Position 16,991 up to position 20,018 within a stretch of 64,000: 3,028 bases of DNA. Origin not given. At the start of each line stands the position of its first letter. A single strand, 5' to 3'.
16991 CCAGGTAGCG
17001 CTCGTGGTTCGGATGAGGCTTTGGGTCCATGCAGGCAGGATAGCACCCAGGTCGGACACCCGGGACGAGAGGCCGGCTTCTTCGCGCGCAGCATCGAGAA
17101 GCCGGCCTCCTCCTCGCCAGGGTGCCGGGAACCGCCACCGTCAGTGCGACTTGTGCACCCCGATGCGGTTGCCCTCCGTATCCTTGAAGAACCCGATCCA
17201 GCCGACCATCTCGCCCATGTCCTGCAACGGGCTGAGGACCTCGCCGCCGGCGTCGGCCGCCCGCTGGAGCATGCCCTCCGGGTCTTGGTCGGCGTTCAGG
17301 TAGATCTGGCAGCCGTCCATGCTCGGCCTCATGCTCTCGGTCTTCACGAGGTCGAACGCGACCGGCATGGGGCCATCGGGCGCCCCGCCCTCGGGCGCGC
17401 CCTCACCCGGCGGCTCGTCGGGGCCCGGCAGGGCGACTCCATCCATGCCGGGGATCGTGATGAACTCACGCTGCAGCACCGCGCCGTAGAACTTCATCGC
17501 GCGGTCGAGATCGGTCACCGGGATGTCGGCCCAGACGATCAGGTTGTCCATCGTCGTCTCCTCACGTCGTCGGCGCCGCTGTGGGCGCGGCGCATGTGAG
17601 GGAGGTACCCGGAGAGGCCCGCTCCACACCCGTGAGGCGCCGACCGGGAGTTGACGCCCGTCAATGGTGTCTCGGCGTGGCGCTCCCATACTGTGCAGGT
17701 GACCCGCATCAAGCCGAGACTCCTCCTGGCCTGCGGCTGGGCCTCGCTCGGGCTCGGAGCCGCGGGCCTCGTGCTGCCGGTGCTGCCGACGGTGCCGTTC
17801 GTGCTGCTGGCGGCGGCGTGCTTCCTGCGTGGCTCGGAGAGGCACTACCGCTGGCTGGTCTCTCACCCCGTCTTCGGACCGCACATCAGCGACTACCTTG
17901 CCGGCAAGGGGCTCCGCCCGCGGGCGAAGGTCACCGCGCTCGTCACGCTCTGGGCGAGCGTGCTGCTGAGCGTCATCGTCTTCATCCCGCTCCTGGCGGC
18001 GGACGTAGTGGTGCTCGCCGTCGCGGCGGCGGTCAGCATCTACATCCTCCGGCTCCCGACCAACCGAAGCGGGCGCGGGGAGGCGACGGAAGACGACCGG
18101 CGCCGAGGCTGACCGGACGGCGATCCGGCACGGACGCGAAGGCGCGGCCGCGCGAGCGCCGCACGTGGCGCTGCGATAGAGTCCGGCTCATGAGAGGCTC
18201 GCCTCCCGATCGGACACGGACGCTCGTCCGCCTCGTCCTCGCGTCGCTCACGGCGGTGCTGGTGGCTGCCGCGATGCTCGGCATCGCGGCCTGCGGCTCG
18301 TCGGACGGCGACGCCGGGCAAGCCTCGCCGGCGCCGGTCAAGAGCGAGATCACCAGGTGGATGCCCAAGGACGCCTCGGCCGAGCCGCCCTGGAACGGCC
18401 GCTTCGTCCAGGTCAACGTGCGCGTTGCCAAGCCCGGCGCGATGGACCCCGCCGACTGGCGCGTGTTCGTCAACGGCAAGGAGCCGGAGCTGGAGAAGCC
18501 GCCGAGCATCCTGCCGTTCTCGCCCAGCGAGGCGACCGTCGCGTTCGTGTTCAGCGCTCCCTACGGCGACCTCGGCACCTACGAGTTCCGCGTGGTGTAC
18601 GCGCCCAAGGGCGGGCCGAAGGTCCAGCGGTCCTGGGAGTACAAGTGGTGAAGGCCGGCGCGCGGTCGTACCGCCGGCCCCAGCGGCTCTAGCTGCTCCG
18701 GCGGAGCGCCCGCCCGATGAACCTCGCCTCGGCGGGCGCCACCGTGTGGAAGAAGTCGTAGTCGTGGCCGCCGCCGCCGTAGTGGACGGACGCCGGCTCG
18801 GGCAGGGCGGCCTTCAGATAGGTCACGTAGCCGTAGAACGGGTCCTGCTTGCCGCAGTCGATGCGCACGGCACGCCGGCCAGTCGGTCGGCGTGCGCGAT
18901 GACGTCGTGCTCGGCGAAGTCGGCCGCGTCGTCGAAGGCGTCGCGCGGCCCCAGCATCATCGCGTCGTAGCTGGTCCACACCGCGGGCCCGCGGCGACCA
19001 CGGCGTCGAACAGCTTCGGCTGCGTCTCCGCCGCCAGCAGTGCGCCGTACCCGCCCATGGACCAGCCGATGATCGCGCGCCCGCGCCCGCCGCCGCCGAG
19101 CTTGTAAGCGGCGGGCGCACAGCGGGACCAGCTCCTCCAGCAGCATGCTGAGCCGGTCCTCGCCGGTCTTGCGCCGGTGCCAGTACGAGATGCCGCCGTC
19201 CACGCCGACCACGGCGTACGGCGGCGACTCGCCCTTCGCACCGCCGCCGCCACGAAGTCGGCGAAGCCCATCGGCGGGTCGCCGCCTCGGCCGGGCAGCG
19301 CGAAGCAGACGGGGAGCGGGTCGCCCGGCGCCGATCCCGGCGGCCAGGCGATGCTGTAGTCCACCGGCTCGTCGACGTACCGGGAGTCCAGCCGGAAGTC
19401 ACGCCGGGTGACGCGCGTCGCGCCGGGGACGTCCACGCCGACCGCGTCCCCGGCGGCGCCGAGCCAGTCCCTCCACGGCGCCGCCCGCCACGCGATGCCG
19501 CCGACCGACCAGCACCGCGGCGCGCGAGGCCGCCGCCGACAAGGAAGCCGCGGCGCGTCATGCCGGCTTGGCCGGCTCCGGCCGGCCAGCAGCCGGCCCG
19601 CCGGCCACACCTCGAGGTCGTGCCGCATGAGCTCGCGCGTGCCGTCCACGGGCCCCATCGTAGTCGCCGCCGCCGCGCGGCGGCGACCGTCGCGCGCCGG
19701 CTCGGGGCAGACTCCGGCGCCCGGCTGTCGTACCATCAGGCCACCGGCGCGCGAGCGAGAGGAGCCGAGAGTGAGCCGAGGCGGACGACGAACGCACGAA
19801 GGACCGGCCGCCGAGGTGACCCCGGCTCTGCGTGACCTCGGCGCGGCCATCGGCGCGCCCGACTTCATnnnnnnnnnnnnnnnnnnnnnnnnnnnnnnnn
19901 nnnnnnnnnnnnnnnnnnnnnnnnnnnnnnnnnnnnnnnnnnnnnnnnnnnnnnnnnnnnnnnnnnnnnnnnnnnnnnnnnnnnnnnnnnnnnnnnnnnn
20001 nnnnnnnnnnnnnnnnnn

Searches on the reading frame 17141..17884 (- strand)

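Call 16: search_protein_families(library=pfam, proteins=[window:17141-17884:-])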
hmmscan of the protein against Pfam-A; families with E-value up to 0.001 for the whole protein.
window:17141-17884:- (247 aa): 3 families
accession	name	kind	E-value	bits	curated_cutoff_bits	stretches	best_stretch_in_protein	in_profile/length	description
PF00903.31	Glyoxalase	-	3.4e-08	34.3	20.6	1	116-241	2-119/121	Glyoxalase/Bleomycin resistance protein/Dioxygenase superfamily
PF22677.2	Ble-like_N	-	0.00023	21.3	24.5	1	116-137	2-23/41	Bleomycin resistance protein-like N-terminal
PF18029.7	Glyoxalase_6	-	0.00044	21.3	23.6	1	123-241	6-103/106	Glyoxalase-like domain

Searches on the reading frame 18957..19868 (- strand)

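Call 16: search_protein_families(library=pfam, proteins=[window:18957-19868:-])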
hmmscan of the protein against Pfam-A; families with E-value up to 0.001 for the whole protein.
window:18957-19868:- (303 aa): 2 families
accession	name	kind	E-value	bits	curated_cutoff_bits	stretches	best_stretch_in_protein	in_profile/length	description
PF00756.26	Esterase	-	8.9e-07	29.4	22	1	262-299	115-152/251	Putative esterase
PF00326.27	Peptidase_S9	-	0.00014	21.9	22.6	1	265-295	67-97/213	Prolyl oligopeptidase family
